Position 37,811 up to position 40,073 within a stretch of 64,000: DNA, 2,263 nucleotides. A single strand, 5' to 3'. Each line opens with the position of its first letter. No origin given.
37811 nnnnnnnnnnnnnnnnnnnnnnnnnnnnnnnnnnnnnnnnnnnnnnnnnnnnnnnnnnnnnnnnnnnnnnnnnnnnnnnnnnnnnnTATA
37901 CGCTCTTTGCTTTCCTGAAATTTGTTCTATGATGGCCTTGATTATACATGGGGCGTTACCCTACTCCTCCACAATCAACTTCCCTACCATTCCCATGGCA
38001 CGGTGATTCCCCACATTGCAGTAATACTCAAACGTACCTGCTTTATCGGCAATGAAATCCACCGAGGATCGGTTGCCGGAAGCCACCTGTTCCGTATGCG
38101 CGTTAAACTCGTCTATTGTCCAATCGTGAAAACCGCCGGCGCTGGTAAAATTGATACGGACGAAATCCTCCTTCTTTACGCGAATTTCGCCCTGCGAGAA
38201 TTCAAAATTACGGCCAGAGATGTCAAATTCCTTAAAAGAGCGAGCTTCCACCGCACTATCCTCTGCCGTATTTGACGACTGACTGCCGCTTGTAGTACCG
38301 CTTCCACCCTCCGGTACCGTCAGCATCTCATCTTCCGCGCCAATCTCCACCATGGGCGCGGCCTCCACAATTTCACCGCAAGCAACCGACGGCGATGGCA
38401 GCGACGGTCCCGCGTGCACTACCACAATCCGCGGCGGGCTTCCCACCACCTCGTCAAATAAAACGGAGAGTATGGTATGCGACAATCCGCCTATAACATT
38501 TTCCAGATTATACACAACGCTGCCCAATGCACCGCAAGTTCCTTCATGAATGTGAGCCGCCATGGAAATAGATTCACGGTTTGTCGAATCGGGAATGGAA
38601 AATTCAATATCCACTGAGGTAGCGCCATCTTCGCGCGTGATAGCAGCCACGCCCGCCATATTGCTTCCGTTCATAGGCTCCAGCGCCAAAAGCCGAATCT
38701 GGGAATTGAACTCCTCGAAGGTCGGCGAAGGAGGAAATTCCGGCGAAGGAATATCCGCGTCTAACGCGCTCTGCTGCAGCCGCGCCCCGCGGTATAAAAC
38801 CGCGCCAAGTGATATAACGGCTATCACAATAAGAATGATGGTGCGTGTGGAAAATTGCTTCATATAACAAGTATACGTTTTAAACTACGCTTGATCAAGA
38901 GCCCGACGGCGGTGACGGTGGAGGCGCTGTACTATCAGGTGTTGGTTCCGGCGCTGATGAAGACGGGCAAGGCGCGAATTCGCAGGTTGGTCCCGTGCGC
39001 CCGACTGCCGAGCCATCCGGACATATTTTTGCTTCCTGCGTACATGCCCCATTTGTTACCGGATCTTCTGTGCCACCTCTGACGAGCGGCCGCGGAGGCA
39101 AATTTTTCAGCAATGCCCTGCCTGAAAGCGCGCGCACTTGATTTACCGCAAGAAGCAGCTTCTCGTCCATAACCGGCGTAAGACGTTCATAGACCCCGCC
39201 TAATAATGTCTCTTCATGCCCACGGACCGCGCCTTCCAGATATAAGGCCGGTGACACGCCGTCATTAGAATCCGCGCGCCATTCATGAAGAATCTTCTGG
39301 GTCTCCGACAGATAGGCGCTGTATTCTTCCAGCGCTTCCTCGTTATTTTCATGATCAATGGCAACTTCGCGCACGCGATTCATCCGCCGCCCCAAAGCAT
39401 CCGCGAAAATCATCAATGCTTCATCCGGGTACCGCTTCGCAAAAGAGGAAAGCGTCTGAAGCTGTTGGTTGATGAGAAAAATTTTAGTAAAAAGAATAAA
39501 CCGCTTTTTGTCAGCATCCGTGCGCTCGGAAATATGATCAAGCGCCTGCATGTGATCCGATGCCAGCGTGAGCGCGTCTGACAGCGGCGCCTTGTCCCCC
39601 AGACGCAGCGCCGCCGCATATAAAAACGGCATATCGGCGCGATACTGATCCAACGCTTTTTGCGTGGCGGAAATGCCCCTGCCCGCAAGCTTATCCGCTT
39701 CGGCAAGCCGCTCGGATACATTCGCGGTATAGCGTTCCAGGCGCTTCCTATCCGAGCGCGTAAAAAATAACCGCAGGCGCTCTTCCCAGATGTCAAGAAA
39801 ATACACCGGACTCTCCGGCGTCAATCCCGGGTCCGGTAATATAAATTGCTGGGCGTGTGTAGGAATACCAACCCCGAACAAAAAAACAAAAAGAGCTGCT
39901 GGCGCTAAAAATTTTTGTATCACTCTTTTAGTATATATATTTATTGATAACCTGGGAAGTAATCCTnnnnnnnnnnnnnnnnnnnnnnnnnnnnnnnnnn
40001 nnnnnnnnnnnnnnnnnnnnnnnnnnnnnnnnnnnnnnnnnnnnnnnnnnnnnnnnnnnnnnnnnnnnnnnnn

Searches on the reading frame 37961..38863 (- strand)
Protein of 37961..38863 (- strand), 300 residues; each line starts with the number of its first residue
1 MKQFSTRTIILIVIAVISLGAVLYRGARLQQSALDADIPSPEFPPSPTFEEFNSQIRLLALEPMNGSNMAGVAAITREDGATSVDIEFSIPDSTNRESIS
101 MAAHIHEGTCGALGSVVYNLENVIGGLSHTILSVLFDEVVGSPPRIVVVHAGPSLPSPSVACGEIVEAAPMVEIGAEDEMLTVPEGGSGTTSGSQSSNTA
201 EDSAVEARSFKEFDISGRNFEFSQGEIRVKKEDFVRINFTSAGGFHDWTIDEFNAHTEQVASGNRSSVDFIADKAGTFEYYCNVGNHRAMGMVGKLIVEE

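Call 124: search_protein_families(library=pfam, max_evalue=0.001, proteins=[window:37961-38863:-])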
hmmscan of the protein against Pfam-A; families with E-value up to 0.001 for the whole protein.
window:37961-38863:- (300 aa): 3 families
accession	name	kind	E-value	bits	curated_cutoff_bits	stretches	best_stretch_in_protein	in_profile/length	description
PF00127.26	Copper-bind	-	4.8e-07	30.6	21.2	1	212-299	31-99/99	Copper binding proteins, plastocyanin/azurin family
PF13473.12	Cupredoxin_1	-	4.8e-05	23.8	27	1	209-298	19-104/104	Cupredoxin-like domain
PF07731.20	Cu-oxidase_2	-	0.00011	22.4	20.4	0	254-299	89-134/137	Multicopper oxidase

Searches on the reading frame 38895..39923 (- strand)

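Call 124: search_protein_families(library=pfam, max_evalue=0.001, proteins=[window:38895-39923:-])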
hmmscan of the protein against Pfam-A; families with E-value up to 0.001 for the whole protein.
window:38895-39923:- (342 aa): 1 family
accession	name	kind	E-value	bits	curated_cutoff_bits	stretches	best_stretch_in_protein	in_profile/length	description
PF18915.5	DUF5667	-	9.1e-12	45.7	27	1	33-134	1-95/99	Domain of unknown function (DUF5667)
